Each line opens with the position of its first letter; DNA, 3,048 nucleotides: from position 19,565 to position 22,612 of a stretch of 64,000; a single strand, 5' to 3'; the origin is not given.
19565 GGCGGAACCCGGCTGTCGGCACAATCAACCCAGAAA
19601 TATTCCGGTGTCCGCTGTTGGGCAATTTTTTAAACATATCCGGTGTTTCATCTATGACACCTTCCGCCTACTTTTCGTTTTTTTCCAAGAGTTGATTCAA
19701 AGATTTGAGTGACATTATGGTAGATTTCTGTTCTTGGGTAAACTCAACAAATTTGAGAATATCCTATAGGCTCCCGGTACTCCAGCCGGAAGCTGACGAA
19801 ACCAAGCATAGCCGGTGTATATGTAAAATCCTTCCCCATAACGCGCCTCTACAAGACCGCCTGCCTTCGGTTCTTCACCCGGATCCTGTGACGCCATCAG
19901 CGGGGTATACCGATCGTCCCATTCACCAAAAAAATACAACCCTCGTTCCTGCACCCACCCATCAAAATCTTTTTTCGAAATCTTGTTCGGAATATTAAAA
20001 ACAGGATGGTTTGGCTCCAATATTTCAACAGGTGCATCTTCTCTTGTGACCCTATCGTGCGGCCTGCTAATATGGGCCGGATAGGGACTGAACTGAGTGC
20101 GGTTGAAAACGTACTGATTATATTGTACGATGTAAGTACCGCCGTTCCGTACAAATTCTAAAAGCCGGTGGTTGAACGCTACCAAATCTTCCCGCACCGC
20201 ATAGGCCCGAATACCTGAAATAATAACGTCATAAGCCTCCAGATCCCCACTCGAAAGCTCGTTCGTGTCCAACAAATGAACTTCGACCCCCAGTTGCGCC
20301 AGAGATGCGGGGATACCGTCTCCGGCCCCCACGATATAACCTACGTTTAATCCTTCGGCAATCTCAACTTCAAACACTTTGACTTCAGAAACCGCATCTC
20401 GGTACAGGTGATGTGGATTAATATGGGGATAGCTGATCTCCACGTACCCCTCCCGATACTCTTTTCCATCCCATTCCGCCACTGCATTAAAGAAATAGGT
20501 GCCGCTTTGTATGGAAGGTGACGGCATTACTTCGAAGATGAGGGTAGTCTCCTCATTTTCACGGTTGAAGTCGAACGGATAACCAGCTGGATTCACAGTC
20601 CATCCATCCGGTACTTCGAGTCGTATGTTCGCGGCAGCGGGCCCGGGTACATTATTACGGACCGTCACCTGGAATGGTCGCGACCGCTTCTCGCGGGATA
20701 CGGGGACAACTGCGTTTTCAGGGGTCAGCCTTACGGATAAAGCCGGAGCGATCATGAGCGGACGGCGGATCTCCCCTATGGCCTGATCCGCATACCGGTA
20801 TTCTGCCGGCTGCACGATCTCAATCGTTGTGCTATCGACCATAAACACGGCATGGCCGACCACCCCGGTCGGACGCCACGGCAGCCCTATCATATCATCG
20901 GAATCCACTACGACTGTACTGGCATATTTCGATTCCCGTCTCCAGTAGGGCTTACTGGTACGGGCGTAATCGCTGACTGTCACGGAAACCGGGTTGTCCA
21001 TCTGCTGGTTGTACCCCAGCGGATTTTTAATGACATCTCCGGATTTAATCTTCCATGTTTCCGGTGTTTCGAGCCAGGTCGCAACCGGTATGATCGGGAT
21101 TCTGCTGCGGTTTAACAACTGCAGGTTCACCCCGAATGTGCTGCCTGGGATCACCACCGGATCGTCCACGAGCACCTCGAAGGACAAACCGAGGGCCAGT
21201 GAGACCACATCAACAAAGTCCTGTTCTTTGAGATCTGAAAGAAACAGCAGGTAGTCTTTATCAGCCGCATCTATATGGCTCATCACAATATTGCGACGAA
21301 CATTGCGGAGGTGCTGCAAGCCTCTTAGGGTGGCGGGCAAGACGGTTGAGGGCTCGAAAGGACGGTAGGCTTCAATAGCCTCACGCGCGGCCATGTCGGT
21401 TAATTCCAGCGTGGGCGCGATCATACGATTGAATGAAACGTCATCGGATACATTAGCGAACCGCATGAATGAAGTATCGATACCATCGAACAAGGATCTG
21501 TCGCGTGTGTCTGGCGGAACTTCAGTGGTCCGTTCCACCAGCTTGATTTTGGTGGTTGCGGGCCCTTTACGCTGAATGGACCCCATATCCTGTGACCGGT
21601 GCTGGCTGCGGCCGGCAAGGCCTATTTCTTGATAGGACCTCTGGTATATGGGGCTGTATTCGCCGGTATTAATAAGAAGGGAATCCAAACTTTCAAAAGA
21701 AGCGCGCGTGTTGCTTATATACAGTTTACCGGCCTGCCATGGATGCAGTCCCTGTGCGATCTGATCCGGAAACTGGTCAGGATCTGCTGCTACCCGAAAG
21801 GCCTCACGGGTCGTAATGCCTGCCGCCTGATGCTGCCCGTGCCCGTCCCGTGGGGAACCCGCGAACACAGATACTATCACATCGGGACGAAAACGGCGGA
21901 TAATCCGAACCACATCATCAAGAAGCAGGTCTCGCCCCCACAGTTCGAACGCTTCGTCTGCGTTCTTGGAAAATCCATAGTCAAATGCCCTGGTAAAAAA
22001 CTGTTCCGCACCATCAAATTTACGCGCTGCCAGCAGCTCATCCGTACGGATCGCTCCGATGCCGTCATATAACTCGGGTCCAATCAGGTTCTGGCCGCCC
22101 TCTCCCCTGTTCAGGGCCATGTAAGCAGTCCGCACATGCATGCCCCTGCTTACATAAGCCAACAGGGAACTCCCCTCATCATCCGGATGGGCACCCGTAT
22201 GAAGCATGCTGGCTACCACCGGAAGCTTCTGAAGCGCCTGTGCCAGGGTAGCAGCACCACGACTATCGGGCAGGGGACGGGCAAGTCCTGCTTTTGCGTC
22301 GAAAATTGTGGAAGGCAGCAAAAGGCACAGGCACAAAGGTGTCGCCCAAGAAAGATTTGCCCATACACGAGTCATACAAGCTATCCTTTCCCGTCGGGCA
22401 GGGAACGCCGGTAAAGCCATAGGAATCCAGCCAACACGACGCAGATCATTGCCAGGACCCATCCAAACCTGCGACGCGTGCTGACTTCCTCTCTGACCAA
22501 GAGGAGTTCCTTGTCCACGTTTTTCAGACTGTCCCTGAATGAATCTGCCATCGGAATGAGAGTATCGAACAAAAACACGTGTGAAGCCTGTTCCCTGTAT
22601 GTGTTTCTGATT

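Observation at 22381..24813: Rieske / cytochrome b complex paired with a pentahaem cytochrome c instead of a monohaem c1, adjacent to a secreted LmbE-family deacetylase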

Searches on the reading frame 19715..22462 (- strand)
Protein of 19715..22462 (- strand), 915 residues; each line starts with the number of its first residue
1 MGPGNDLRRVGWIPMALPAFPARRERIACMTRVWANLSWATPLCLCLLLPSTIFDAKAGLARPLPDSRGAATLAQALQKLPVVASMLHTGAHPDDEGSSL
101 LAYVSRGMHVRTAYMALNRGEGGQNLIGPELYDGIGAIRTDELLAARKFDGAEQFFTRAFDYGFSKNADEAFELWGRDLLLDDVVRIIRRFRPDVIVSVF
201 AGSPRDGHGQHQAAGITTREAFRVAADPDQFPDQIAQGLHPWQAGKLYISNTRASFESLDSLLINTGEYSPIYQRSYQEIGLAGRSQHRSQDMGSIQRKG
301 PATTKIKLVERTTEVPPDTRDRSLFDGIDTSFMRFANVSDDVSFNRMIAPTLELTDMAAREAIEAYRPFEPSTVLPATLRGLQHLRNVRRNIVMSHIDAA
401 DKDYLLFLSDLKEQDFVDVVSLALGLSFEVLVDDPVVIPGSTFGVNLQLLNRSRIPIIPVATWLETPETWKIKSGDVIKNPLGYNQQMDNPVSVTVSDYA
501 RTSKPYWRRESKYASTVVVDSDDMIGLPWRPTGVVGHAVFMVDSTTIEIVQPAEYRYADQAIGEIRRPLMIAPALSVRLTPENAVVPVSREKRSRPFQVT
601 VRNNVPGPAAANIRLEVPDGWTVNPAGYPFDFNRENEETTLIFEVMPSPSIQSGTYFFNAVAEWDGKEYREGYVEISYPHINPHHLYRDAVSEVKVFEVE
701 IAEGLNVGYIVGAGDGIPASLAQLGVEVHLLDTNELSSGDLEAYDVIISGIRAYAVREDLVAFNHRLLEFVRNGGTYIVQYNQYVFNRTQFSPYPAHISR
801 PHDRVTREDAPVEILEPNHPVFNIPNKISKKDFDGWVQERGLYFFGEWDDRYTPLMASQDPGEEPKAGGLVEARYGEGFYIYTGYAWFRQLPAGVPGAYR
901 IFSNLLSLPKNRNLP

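Call 3: search_protein_families(library=pfam, proteins=[window:19715-22462:-], max_evalue=0.01)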
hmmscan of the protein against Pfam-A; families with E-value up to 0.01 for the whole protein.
window:19715-22462:- (915 aa): 2 families
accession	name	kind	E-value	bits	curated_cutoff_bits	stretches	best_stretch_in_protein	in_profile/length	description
PF02585.22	PIG-L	-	9.6e-15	55.7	28.2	1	89-221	3-128/129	GlcNAc-PI de-N-acetylase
PF10633.15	NPCBM_assoc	-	0.00046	20.8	24.4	0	611-663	24-76/78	NPCBM-associated, NEW3 domain of alpha-galactosidase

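Call 24: find_homologous_proteins(query=window:19715-22375:-, max_evalue=1e-10)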
Query window:19715-22375:- (886 aa): 7629 proteins with E <= 1e-10 among 8000 candidates; the best 120 are listed.
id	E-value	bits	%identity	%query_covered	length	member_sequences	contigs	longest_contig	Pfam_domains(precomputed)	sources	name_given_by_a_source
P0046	0.0e+0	2035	99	100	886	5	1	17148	PF02585.23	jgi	-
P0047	0.0e+0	1403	71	96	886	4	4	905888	PF02585.23,PF10633.16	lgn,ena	-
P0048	0.0e+0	1350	67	99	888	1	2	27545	PF02585.23,PF10633.16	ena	-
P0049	0.0e+0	1324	66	99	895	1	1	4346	PF02585.23,PF10633.16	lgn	-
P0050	0.0e+0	1257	65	96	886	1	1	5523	PF02585.23,PF10633.16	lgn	-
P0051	0.0e+0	1234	62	98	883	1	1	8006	PF02585.23,PF10633.16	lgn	-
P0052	0.0e+0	1213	61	99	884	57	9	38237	PF02585.23,PF10633.16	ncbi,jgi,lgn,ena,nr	ncbi:MAG: PIG-L family deacetylase [Candidatus Latescibacteria bacterium]|nr:PIG-L family deacetylas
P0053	0.0e+0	1205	59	100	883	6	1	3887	PF02585.23,PF10633.16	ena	-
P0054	0.0e+0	1153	59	99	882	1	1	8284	PF02585.23,PF10633.16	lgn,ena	-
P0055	0.0e+0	1135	58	99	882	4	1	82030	PF02585.23,PF10633.16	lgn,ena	-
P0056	0.0e+0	1134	58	99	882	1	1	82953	PF02585.23,PF10633.16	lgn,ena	-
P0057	0.0e+0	1118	59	98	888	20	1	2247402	PF02585.23,PF10633.16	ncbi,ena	-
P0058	0.0e+0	1109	58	98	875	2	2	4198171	PF02585.23,PF10633.16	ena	-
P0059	0.0e+0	1108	58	98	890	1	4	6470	PF02585.23,PF10633.16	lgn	-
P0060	0.0e+0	1104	58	98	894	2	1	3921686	PF02585.23,PF10633.16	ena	-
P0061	0.0e+0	1101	58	98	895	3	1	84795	PF02585.23,PF10633.16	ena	-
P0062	0.0e+0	1099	57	99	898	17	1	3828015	PF02585.23,PF10633.16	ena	-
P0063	0.0e+0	1098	58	97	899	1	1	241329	PF02585.23,PF10633.16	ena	-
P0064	0.0e+0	1095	57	97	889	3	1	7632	PF02585.23,PF10633.16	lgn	-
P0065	0.0e+0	1094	58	96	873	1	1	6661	PF02585.23,PF10633.16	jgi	-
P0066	0.0e+0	1093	57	99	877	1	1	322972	PF02585.23,PF10633.16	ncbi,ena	-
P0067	0.0e+0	1091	57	99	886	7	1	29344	PF02585.23,PF10633.16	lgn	-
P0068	0.0e+0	1087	57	98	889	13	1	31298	PF02585.23,PF10633.16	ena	-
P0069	0.0e+0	1087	57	99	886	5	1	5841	PF02585.23,PF10633.16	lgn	-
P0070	0.0e+0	1086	56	99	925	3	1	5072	PF02585.23,PF10633.16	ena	-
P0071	0.0e+0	1084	56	97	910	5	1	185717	PF02585.23,PF10633.16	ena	-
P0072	0.0e+0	1083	58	96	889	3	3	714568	PF02585.23,PF10633.16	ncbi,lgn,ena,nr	ncbi:MAG: PIG-L family deacetylase [Gemmatimonadetes bacterium]|nr:PIG-L family deacetylase [Gemmati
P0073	0.0e+0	1083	57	96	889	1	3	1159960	PF02585.23,PF10633.16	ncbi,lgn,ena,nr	ncbi:MAG: PIG-L family deacetylase [Gemmatimonadetes bacterium]|nr:PIG-L family deacetylase [Gemmati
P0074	0.0e+0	1082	57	99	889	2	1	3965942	PF02585.23,PF10633.16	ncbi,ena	-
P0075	0.0e+0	1079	57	98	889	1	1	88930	PF02585.23,PF10633.16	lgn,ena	-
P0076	0.0e+0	1073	56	97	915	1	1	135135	PF02585.23,PF10633.16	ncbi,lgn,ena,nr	ncbi:MAG: PIG-L family deacetylase [Gemmatimonadetes bacterium]|nr:PIG-L family deacetylase [Gemmati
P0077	0.0e+0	1072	56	99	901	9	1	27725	PF02585.23,PF10633.16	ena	-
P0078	0.0e+0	1072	56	99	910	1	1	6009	PF02585.23,PF10633.16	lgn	-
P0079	0.0e+0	1071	55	99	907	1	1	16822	PF02585.23,PF10633.16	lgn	-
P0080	0.0e+0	1071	55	97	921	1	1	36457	PF02585.23,PF10633.16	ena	-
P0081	0.0e+0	1071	55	97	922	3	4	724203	PF02585.23,PF10633.16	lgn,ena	-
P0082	0.0e+0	1065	55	99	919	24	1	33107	PF02585.23,PF10633.16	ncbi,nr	ncbi:MAG: PIG-L family deacetylase [Gemmatimonadetes bacterium]|nr:PIG-L family deacetylase [Gemmati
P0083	0.0e+0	1064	55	99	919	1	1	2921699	PF02585.23,PF10633.16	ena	-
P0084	0.0e+0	1064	55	98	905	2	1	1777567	PF02585.23,PF10633.16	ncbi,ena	-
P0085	0.0e+0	1056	55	98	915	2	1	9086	PF02585.23,PF10633.16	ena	-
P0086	0.0e+0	1037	55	96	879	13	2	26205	PF02585.23,PF10633.16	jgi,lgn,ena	-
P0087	0.0e+0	1020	52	98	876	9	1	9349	PF02585.23,PF10633.16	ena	-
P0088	4.2e-277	940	57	87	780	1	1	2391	PF02585.23,PF10633.16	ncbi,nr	ncbi:MAG: PIG-L family deacetylase, partial [candidate division Zixibacteria bacterium]|nr:PIG-L fam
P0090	3.4e-253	861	46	95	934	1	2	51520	PF02585.23,PF10633.16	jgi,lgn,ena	-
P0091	3.5e-247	841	46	99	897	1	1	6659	PF02585.23,PF10633.16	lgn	-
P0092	7.5e-245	833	42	86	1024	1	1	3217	PF02585.23,PF10633.16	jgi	jgi:LmbE family N-acetylglucosaminyl deacetylase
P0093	2.8e-243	828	40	87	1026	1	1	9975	PF02585.23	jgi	jgi:LmbE family N-acetylglucosaminyl deacetylase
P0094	7.9e-243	826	41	85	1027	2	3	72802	PF02585.23,PF10633.16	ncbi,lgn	ncbi:MAG: PIG-L family deacetylase [Acidobacteriota bacterium]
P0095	1.0e-241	823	41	86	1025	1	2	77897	PF02585.23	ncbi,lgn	-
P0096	1.5e-240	819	43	83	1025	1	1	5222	PF02585.23,PF10633.16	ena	-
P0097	2.3e-240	818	47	96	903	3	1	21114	PF02585.23,PF10633.16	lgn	-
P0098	8.9e-240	816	42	83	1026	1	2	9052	PF02585.23,PF10633.16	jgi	-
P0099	1.1e-238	813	42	83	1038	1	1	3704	PF02585.23,PF10633.16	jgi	jgi:LmbE family N-acetylglucosaminyl deacetylase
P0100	3.2e-238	811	41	85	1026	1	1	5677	PF02585.23,PF10633.16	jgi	jgi:LmbE family N-acetylglucosaminyl deacetylase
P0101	6.3e-238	810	45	96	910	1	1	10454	PF02585.23,PF10633.16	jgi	jgi:LmbE family N-acetylglucosaminyl deacetylase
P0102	8.9e-238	810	41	83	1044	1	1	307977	PF02585.23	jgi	jgi:LmbE family N-acetylglucosaminyl deacetylase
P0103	1.1e-236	806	44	99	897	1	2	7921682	PF02585.23,PF10633.16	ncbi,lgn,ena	ncbi:MAG: PIG-L family deacetylase [Blastocatellia bacterium]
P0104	1.1e-236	806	40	86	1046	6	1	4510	PF02585.23,PF10633.16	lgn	-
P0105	6.9e-235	800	40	87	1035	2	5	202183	PF02585.23,PF10633.16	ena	-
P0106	3.1e-234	798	41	85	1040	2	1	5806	PF02585.23,PF10633.16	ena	-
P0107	5.2e-234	797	41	83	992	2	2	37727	PF02585.23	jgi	jgi:LmbE family N-acetylglucosaminyl deacetylase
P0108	5.8e-234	797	43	99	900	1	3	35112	PF02585.23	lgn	-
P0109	6.3e-234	797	41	85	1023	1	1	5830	PF02585.23,PF10633.16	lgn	-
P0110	2.0e-233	795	45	96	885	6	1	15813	PF02585.23,PF22704.3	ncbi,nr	ncbi:MAG TPA: PIG-L family deacetylase [Blastocatellia bacterium]|nr:PIG-L family deacetylase [Blast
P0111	4.8e-233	794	41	85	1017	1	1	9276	PF02585.23,PF10633.16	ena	-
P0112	2.2e-232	792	44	99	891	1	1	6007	PF02585.23,PF10633.16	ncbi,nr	ncbi:MAG TPA: PIG-L family deacetylase, partial [Blastocatellia bacterium]|nr:PIG-L family deacetyla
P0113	2.5e-232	792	41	82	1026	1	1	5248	PF02585.23,PF10633.16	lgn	-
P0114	3.1e-232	791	44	100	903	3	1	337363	PF02585.23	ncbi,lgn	-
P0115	3.5e-232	791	45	98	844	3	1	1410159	PF02585.23,PF10633.16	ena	-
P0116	3.8e-232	791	45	96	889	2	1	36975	PF02585.23,PF10633.16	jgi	jgi:LmbE family N-acetylglucosaminyl deacetylase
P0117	1.1e-231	790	45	96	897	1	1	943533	PF02585.23,PF10633.16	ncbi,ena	-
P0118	2.5e-231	788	41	85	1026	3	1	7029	PF02585.23,PF10633.16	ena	-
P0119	2.8e-231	788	44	96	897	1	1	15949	PF02585.23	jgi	jgi:LmbE family N-acetylglucosaminyl deacetylase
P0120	5.6e-231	787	44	98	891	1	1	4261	PF02585.23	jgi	-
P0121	8.4e-231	787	46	95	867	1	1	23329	PF02585.23,PF10633.16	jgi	jgi:LmbE family N-acetylglucosaminyl deacetylase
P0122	9.9e-231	786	44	99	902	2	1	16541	PF02585.23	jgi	jgi:LmbE family N-acetylglucosaminyl deacetylase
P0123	1.2e-230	786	43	98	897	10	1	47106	PF02585.23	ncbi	-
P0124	4.0e-230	784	44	98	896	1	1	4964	PF02585.23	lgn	-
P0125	4.6e-230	784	45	96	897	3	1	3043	PF02585.23,PF10633.16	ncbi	-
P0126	8.4e-230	783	44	95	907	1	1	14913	PF02585.23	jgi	-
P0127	9.7e-230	783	42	83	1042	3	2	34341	PF02585.23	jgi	jgi:LmbE family N-acetylglucosaminyl deacetylase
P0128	1.1e-229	783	40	84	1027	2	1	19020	PF02585.23,PF10633.16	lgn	-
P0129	1.9e-229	782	44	96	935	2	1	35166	PF02585.23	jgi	jgi:LmbE family N-acetylglucosaminyl deacetylase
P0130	1.9e-229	782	44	96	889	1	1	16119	PF02585.23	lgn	-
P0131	1.2e-228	780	46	95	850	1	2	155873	PF02585.23,PF10633.16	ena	-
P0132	1.4e-228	779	40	87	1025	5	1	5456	PF02585.23,PF10633.16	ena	-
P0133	2.9e-228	778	41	84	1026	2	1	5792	PF02585.23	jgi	-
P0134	3.5e-228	778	41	84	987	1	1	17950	PF02585.23,PF10633.16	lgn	-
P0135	5.4e-228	777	43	98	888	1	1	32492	PF02585.23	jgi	jgi:LmbE family N-acetylglucosaminyl deacetylase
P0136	5.7e-228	777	44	98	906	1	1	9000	PF02585.23,PF10633.16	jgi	jgi:LmbE family N-acetylglucosaminyl deacetylase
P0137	1.9e-227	776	43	95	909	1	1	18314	PF02585.23,PF10633.16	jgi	jgi:LmbE family N-acetylglucosaminyl deacetylase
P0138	5.3e-227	774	42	81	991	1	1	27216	PF02585.23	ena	-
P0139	9.8e-227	773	43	98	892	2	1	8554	PF02585.23,PF10633.16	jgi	-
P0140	1.0e-226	773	44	95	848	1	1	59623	PF02585.23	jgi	jgi:LmbE family N-acetylglucosaminyl deacetylase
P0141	1.3e-226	773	44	95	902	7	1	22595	PF02585.23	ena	-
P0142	1.6e-226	773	44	99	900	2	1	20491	PF02585.23,PF10633.16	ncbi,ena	-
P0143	1.6e-226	773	40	88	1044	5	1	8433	PF02585.23,PF10633.16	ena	-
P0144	2.8e-226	772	43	98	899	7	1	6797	PF02585.23,PF10633.16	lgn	-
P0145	3.9e-226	771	43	98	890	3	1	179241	PF02585.23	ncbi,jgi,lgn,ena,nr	ncbi:MAG TPA: PIG-L family deacetylase [Blastocatellia bacterium]|nr:PIG-L family deacetylase [Blast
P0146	8.7e-226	770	44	96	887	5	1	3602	PF02585.23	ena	-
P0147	1.1e-225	770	43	96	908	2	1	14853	PF02585.23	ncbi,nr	ncbi:MAG TPA: PIG-L family deacetylase [Blastocatellia bacterium]|nr:PIG-L family deacetylase [Blast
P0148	1.2e-225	770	43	98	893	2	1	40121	PF02585.23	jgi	jgi:LmbE family N-acetylglucosaminyl deacetylase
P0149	2.0e-225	769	44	96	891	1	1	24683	PF02585.23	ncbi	ncbi:MAG: PIG-L family deacetylase [Acidobacteriota bacterium]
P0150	2.6e-225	769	43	83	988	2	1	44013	PF02585.23,PF10633.16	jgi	jgi:LmbE family N-acetylglucosaminyl deacetylase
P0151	3.4e-225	768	43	96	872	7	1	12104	PF02585.23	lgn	-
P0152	9.2e-225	767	42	100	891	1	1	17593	PF02585.23,PF10633.16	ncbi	-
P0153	2.7e-224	765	43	96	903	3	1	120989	PF02585.23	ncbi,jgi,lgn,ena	-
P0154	1.3e-223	763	43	95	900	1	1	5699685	PF02585.23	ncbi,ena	-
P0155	4.7e-223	761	44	98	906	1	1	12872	PF02585.23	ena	-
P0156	1.5e-222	759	44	96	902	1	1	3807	PF02585.23,PF10633.16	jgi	jgi:LmbE family N-acetylglucosaminyl deacetylase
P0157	1.6e-222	759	43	96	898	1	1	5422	PF02585.23,PF10633.16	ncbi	-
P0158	1.7e-222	759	43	96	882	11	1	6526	PF02585.23,PF10633.16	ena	-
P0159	2.0e-222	759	43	95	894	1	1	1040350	PF02585.23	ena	-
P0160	2.1e-222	759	43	95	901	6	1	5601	PF02585.23,PF10633.16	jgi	jgi:LmbE family N-acetylglucosaminyl deacetylase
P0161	5.2e-222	758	44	95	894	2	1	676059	PF02585.23,PF10633.16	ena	-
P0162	7.5e-222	757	43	96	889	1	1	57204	PF02585.23,PF10633.16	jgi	jgi:LmbE family N-acetylglucosaminyl deacetylase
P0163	9.6e-222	757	42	95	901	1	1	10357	PF02585.23,PF10633.16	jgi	jgi:LmbE family N-acetylglucosaminyl deacetylase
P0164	1.2e-221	756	41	83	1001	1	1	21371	PF02585.23,PF10633.16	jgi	jgi:LmbE family N-acetylglucosaminyl deacetylase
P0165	1.5e-221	756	44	95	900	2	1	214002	PF02585.23,PF10633.16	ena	-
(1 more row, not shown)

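Call 25: search_protein_families(library=ncbifam, proteins=[window:19715-22375:-], max_evalue=0.01)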
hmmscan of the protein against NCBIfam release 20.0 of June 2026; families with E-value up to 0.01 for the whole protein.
window:19715-22375:- (886 aa): 3 families
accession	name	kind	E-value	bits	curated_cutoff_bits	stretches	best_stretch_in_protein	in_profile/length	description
TIGR03446.1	mycothiol_Mca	equivalog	5.5e-14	52.4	277.15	1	59-245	5-200/283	mycothiol conjugate amidase Mca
TIGR03445.1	mycothiol_MshB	equivalog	5.6e-07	29.7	224.35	1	61-226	4-178/284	N-acetyl-1-D-myo-inositol-2-amino-2-deoxy-alpha-D-glucopyranoside deacetylase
TIGR04001.1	thiol_BshB1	equivalog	1.1e-05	25.3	182.5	1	57-205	4-133/226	bacillithiol biosynthesis deacetylase BshB1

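Call 26: find_encoding_contigs(protein=P0103, flank=6000, max_places=2)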
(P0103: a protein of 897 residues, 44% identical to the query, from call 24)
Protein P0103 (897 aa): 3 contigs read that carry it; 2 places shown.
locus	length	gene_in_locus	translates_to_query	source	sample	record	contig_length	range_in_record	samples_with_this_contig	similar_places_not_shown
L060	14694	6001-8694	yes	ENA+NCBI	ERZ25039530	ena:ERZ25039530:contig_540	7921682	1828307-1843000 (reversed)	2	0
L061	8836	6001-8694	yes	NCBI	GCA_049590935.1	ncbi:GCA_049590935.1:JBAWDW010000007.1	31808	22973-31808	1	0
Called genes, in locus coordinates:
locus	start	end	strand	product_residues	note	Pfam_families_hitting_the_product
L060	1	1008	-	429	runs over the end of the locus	-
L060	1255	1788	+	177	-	-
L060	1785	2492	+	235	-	-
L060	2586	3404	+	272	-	-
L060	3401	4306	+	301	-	-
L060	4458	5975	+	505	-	PF00324:AA_permease, PF13520:AA_permease_2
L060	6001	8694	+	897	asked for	PF02585:PIG-L, PF10633:NPCBM_assoc (faint)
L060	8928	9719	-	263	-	PF13181:TPR_8 (faint), PF13174:TPR_6 (faint), PF13371:TPR_9 (faint), PF12895:ANAPC3 (faint), PF13525:YfiO, PF07719:TPR_2 (faint), PF13428:TPR_14 (faint), PF13432:TPR_16 (weak), +1 more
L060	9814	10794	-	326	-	PF00691:OmpA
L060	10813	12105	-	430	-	PF25174:Beta-prop_THOC3 (faint), PF00930:DPPIV_N (faint), PF26550:Tricorn_2nd, PF26549:Tricorn_N (weak), PF07676:PD40, PF26549:Tricorn_N (weak)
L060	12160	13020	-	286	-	PF13103:TonB_2 (weak)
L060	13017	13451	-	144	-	PF02472:ExbD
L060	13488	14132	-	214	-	PF01618:MotA_ExbB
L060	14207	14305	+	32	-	-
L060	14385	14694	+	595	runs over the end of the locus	PF00528:BPD_transp_1, PF01547:SBP_bac_1, PF13416:SBP_bac_8, PF13531:SBP_bac_11, PF13343:SBP_bac_6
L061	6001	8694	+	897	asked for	PF02585:PIG-L, PF10633:NPCBM_assoc (faint)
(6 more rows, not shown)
